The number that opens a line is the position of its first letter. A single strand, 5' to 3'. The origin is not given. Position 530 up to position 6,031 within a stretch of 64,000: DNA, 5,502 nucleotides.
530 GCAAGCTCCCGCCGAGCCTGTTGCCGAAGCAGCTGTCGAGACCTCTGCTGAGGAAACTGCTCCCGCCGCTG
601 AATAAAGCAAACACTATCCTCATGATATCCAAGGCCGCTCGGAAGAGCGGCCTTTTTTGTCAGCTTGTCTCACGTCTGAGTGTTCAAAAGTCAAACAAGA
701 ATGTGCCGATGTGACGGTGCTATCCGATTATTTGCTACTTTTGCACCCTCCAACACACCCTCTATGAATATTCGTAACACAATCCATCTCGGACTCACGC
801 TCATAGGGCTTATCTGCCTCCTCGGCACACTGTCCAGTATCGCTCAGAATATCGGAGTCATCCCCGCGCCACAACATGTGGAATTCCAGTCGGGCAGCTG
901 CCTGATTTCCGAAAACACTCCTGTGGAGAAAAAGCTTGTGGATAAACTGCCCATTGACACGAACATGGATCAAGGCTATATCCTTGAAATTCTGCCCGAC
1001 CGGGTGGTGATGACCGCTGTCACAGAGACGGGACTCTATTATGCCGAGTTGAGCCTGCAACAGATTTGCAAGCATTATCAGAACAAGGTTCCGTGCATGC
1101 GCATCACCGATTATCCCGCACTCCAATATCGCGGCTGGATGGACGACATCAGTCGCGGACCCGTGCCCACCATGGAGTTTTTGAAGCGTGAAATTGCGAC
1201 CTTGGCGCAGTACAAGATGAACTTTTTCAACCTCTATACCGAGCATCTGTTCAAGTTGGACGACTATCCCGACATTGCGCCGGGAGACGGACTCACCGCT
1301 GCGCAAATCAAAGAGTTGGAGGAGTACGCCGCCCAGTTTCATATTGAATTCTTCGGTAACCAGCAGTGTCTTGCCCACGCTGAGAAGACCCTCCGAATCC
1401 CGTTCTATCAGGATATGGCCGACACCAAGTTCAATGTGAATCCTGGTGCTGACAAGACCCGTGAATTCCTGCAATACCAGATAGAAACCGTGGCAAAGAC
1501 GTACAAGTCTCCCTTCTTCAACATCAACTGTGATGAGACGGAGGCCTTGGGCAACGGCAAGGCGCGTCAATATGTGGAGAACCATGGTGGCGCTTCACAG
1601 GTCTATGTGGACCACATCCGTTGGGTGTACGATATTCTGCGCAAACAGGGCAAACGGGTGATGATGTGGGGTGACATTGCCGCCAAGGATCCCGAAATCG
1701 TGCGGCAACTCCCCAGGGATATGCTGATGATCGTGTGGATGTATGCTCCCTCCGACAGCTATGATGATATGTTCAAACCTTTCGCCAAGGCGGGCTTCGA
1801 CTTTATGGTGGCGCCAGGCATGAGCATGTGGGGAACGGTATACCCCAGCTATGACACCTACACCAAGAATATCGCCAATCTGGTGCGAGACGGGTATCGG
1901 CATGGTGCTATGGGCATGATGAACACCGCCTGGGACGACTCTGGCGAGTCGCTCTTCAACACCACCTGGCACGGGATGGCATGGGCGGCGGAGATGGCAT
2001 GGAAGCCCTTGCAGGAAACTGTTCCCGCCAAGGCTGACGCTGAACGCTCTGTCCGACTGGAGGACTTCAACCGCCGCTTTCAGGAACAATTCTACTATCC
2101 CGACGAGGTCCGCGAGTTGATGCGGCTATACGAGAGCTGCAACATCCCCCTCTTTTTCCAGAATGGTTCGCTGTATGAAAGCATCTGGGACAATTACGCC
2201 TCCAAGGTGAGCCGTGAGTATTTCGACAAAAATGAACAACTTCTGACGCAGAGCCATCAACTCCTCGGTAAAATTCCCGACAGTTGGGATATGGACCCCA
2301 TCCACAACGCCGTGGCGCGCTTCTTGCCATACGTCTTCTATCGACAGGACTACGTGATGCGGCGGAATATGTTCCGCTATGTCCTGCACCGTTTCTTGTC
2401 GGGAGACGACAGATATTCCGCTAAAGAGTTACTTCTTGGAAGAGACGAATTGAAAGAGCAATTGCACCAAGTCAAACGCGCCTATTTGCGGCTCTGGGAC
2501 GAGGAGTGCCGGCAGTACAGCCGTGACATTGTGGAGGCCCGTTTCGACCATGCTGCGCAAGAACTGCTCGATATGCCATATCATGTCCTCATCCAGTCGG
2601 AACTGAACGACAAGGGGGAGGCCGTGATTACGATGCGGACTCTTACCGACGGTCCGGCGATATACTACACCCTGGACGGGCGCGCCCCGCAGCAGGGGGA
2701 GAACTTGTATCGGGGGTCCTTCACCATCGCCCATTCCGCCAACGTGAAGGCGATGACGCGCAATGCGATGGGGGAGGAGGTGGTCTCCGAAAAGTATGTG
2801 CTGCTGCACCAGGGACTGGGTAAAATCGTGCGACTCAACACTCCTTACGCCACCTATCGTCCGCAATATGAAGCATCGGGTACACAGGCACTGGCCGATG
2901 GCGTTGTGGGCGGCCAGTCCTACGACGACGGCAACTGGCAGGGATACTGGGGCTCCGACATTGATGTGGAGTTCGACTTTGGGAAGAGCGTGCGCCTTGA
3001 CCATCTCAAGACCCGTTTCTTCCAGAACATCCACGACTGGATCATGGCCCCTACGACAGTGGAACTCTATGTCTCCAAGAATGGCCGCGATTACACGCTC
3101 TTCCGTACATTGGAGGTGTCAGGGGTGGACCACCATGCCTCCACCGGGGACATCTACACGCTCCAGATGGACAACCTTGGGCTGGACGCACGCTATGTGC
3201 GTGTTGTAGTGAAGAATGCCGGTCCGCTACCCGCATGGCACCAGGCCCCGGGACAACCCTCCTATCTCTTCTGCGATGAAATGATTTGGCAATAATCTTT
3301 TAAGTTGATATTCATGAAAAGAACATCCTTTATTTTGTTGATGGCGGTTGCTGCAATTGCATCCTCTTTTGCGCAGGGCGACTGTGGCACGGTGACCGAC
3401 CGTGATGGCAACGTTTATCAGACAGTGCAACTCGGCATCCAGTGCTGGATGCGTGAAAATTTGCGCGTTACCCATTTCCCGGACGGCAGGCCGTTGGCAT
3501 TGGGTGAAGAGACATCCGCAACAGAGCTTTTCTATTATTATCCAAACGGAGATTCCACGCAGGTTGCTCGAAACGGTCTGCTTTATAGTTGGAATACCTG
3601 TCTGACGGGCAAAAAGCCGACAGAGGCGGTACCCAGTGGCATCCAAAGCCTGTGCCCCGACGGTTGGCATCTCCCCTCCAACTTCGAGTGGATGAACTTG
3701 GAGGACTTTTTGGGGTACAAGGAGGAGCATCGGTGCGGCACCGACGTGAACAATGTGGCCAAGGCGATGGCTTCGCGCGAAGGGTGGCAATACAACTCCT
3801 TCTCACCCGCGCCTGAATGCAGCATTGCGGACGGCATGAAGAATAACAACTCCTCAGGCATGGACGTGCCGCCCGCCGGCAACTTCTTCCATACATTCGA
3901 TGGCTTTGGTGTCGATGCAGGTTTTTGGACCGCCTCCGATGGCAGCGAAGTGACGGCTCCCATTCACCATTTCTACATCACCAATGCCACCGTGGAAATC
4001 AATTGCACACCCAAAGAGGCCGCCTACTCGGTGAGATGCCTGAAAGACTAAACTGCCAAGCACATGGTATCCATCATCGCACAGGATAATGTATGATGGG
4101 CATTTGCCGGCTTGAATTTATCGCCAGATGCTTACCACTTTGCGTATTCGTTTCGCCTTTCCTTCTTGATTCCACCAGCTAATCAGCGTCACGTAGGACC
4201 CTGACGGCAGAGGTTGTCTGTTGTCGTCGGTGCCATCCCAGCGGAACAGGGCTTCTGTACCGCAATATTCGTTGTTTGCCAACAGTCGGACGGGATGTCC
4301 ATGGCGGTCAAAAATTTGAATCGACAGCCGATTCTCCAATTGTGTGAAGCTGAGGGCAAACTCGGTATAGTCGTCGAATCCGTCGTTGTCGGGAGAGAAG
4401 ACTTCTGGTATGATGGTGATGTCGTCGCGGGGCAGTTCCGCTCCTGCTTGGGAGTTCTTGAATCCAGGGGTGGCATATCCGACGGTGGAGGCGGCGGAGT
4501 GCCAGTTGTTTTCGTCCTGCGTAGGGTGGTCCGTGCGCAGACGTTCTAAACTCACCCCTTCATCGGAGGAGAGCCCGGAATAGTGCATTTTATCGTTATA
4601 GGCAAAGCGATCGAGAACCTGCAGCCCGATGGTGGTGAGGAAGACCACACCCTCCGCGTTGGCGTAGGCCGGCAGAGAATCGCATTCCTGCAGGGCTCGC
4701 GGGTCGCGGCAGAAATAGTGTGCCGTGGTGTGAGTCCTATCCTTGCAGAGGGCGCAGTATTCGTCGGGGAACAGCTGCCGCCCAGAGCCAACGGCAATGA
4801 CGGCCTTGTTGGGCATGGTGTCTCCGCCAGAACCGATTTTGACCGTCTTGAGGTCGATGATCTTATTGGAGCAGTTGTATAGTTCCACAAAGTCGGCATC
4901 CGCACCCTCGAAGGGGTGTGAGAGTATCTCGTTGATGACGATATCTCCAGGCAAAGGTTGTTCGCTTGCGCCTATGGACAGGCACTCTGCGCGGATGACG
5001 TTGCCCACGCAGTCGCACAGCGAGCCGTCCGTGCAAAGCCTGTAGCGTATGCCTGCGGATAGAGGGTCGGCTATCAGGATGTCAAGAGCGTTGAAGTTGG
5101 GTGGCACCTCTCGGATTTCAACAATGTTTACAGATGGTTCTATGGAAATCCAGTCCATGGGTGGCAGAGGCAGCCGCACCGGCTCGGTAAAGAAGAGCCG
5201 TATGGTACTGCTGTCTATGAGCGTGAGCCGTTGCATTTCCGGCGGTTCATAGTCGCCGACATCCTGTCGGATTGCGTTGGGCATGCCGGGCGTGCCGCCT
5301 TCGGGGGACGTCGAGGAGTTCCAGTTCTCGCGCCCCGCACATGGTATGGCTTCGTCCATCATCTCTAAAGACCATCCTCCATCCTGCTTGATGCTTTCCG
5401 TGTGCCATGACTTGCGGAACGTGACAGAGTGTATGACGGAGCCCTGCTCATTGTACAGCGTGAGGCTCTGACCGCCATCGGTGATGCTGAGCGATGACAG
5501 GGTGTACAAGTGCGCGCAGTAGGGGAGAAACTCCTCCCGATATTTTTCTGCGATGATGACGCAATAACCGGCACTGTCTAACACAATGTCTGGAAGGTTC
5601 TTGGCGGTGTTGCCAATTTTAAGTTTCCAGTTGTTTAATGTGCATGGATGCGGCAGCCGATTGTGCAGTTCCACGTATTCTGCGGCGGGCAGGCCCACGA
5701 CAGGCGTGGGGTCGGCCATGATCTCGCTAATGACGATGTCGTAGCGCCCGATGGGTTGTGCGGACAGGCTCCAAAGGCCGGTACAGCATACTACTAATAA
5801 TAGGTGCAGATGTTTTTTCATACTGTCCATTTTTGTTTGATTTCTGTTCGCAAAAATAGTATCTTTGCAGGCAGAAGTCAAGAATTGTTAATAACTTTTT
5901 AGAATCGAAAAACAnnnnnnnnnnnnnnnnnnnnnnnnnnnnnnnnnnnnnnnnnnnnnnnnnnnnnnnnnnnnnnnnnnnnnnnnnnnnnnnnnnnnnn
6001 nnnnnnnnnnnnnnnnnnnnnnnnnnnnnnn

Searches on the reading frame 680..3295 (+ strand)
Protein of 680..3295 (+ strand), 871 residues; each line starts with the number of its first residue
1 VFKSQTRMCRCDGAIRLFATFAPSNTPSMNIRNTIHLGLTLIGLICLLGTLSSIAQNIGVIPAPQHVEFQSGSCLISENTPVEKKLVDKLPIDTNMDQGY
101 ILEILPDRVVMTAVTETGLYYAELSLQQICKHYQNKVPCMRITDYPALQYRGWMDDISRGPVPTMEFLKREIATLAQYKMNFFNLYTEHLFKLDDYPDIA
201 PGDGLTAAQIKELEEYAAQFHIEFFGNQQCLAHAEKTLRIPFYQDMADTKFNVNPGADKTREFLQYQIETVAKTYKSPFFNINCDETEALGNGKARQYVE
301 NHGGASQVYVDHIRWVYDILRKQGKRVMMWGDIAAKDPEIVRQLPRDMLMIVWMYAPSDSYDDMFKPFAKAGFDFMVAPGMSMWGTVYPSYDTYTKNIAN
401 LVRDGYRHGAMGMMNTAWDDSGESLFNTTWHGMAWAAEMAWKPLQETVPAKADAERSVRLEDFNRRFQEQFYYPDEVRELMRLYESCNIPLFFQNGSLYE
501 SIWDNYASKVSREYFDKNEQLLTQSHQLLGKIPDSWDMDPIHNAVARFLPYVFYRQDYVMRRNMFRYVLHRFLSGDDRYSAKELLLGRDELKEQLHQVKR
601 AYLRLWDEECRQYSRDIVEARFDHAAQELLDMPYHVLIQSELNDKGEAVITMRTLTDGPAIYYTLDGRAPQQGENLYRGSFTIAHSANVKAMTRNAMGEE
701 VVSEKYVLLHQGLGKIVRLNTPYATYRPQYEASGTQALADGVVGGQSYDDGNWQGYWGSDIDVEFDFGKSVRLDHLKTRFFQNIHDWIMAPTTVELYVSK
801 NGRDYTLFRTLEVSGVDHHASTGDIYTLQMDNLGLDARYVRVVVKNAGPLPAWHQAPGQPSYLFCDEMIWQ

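Call 14: search_protein_families(library=pfam, proteins=[window:680-3295:+])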
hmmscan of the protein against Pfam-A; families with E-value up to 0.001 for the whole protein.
window:680-3295:+ (871 aa): 5 families
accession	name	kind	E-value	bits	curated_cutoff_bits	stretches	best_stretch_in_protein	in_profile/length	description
PF02838.20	Glyco_hydro_20b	-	2.2e-10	41.8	26.1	1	91-145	69-124/124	Glycosyl hydrolase family 20, domain 2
PF00728.28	Glyco_hydro_20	-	3.8e-10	40.1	22.3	1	149-381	2-263/348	Glycosyl hydrolase family 20, catalytic domain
PF13290.12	CHB_HEX_C_1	-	1.2e-09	38.4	22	1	649-699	11-61/67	Chitobiase/beta-hexosaminidase C-terminal domain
PF13287.12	Fn3_assoc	-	5.5e-08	33.3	23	1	650-706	1-59/59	Fn3 associated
PF00754.31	F5_F8_type_C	-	2.2e-07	31.5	28.2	1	750-846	23-114/127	F5/8 type C domain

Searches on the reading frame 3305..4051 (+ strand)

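Call 14: search_protein_families(library=pfam, proteins=[window:3305-4051:+])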
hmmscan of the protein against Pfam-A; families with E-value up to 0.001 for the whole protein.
window:3305-4051:+ (248 aa): 1 family
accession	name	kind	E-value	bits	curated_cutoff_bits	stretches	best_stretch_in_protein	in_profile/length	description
PF09603.15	Fib_succ_major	-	2.6e-28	100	33.9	1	41-247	1-187/187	Fibrobacter succinogenes major domain (Fib_succ_major)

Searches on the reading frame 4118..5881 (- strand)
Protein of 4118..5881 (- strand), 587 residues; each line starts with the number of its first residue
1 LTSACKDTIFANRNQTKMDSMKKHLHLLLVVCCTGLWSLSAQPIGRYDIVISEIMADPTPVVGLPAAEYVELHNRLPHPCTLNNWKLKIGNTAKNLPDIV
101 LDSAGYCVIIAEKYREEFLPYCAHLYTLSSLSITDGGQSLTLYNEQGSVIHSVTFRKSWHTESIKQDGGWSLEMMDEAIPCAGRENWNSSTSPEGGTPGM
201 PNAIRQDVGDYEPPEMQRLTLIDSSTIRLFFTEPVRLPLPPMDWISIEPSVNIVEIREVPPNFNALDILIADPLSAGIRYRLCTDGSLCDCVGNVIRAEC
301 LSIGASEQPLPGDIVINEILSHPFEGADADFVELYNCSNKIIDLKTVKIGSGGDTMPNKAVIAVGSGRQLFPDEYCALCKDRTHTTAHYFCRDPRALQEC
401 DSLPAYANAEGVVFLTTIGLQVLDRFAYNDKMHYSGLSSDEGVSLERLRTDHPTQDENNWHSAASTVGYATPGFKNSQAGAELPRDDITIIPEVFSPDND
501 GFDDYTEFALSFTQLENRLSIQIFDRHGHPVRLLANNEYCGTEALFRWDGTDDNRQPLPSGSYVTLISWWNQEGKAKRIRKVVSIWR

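Call 14: search_protein_families(library=pfam, proteins=[window:4118-5881:-])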
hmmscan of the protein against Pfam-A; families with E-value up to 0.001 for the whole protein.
window:4118-5881:- (587 aa): 3 families
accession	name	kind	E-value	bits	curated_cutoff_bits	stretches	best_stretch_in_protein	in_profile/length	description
PF00932.25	LTD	-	3.6e-18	66.4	34.3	2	48-155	7-107/109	Lamin Tail Domain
PF13585.12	CHU_C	-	1.6e-10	41.4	27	1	490-575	2-78/86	CHU_C Type IX secretion signal domain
PF13860.13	FlgD_ig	-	0.00025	21.4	27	0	505-563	9-69/79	FlgD Ig-like domain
